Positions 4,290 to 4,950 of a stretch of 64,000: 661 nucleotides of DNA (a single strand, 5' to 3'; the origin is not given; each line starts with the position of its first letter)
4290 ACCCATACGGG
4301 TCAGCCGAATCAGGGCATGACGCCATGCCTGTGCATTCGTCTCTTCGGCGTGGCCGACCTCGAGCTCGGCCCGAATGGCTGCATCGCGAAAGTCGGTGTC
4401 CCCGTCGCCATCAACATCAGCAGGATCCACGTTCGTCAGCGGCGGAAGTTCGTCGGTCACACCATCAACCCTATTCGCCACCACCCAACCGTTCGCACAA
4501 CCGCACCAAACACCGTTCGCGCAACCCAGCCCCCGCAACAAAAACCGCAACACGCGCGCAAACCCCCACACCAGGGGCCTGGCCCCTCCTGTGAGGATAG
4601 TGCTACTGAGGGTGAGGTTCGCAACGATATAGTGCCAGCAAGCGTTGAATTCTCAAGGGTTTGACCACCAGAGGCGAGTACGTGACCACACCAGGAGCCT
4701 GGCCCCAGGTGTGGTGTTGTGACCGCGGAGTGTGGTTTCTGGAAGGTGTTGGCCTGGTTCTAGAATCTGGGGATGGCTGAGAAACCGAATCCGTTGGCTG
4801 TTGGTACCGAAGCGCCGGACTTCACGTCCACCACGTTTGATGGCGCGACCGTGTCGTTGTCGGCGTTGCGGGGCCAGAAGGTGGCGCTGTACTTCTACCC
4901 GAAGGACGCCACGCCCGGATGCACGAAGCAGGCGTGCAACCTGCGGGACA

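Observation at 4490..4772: Intergenic module with two GC-rich palindromes flanking a low-GC core (locus A, divergent promoter region upstream of bcp)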

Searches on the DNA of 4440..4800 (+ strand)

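Call 41: search_rna_families(source=window, start=4440, end=4800, threshold=evalue, max_evalue=10)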
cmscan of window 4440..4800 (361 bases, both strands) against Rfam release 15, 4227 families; matches with E-value up to 10: 0.
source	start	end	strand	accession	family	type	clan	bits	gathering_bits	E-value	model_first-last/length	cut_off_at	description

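Call 54: search_dna_similar(query=window:4530-4750:+, collection=plasmids, mode=distant, max_evalue=0.01, max_rows=10)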
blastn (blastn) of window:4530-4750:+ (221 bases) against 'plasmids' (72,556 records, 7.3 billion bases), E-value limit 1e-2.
No match.

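Call 55: search_dna_similar(query=window:4530-4750:+, collection=phages, mode=distant, max_evalue=0.01, max_rows=10)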
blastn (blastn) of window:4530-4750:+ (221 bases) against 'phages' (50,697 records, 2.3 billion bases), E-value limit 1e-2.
No match.
